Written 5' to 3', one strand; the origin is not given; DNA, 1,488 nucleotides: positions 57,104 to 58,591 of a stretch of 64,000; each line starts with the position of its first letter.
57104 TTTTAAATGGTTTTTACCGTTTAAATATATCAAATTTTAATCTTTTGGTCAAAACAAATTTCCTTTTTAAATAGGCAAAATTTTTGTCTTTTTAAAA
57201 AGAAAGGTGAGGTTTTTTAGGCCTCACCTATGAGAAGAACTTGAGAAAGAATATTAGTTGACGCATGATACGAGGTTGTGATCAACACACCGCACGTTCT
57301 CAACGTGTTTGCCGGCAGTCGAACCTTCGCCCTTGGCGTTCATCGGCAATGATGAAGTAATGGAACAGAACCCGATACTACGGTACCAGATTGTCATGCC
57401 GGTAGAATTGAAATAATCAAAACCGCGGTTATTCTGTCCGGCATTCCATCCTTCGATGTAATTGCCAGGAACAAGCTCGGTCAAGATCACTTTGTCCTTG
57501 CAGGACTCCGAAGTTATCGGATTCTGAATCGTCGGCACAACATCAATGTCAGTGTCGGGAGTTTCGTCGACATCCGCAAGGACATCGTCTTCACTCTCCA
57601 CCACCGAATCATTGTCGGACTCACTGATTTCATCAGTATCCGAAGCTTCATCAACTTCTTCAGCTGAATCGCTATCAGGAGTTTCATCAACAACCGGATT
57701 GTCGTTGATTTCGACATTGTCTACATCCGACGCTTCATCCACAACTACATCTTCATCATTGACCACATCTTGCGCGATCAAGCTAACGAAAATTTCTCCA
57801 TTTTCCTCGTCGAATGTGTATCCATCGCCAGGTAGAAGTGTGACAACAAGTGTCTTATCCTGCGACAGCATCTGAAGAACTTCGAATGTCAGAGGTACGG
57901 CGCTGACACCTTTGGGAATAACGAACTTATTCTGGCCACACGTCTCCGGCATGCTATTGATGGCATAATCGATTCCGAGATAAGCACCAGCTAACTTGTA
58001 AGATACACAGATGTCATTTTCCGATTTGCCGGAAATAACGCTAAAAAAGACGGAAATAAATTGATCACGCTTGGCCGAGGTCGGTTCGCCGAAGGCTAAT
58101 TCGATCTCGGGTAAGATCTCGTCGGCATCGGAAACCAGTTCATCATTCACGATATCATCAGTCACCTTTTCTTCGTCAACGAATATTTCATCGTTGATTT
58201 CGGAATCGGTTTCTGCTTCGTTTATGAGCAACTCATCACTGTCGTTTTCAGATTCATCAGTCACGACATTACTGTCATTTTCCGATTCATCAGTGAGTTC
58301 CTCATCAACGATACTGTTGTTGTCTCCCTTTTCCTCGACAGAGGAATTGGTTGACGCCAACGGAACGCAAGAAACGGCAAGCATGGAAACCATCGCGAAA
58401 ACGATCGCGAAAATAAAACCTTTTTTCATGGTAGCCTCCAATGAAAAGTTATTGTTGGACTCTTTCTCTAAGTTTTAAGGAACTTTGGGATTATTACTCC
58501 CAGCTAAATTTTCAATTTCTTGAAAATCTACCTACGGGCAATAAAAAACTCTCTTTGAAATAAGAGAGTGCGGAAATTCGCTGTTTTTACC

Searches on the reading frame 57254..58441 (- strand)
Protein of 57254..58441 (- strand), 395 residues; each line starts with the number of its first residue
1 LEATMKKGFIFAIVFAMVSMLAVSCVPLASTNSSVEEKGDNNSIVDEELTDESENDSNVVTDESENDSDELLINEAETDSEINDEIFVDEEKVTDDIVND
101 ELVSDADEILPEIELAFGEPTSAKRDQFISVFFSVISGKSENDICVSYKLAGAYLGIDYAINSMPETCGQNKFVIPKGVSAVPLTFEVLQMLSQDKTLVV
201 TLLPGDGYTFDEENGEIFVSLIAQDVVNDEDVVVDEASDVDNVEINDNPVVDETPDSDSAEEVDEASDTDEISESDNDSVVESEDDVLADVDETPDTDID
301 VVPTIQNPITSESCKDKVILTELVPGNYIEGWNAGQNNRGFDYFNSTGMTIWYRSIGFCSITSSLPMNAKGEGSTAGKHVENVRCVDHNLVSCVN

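Call 3: search_protein_families(library=pfam, proteins=[window:57254-58441:-], max_evalue=0.1)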
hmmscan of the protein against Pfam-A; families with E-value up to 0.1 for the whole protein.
window:57254-58441:- (395 aa): 0 families

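Call 8: search_protein_families(library=ncbifam, proteins=[window:57254-58441:-], max_evalue=0.1)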
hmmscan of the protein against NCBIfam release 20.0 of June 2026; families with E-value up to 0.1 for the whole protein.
window:57254-58441:- (395 aa): 0 families
